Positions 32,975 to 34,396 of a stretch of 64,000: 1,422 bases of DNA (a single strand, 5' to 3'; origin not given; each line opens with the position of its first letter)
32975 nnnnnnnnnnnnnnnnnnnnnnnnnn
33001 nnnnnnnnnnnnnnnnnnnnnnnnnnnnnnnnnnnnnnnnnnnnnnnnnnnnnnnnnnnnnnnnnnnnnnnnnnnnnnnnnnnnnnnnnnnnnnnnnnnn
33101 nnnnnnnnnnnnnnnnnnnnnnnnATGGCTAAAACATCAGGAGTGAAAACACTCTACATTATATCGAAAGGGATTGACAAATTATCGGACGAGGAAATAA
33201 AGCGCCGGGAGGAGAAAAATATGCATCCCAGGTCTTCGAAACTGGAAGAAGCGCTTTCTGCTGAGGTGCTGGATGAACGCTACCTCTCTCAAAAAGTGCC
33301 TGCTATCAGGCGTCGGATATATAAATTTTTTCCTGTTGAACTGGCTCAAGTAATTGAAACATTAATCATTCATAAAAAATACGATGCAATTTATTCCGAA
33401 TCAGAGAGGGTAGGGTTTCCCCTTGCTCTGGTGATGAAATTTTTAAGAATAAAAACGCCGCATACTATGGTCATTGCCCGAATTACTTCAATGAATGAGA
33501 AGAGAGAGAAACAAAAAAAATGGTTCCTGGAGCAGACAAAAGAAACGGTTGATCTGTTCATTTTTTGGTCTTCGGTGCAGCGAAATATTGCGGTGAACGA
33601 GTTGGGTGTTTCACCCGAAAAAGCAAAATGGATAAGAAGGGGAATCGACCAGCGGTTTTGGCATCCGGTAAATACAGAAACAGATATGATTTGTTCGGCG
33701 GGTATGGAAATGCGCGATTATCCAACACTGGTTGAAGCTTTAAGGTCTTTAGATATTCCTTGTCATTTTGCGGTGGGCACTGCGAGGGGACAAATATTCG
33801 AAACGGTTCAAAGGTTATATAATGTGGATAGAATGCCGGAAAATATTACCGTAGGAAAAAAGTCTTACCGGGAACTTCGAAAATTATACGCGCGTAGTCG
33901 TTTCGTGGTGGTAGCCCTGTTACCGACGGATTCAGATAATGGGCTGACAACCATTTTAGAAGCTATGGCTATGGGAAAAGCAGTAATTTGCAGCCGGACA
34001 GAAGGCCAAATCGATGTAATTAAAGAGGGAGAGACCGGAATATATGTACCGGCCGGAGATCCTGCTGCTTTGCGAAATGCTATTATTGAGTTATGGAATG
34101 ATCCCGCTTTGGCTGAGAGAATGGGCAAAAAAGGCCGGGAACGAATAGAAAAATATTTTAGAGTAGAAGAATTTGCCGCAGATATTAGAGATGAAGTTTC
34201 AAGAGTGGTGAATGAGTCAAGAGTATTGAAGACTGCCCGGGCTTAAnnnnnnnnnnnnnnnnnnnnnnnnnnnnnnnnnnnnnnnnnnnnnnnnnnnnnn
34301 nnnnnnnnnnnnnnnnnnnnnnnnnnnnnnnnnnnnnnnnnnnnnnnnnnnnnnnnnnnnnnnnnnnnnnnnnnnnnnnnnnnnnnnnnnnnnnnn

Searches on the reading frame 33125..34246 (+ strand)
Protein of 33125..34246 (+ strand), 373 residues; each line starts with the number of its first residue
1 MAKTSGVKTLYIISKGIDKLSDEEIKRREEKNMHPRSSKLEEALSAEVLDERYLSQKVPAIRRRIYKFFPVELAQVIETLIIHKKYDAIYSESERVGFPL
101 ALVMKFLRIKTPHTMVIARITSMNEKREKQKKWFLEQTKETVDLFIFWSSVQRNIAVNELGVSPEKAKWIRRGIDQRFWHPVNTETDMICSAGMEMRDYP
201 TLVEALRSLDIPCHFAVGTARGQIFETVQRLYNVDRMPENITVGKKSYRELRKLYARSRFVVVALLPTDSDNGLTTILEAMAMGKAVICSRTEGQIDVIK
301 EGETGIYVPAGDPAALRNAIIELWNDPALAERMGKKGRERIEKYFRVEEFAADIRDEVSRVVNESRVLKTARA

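Call 75: search_protein_families(library=pfam, proteins=[window:33125-34246:+], max_evalue=0.0001)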
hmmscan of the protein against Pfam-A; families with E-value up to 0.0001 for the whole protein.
window:33125-34246:+ (373 aa): 4 families
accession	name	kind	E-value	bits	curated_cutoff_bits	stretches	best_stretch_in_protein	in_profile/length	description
PF00534.26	Glycos_transf_1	-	1.7e-16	60.7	26.4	1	243-340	78-172/172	Glycosyl transferases group 1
PF13692.12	Glyco_trans_1_4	-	2e-15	57.8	27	1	226-326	47-142/142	Glycosyl transferases group 1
PF13524.12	Glyco_trans_1_2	-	4.9e-09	36.7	25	1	244-354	33-142/144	Glycosyl transferase-like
PF13439.12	Glyco_transf_4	-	1.6e-05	25.4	28.5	0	58-175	43-167/170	Glycosyltransferase Family 4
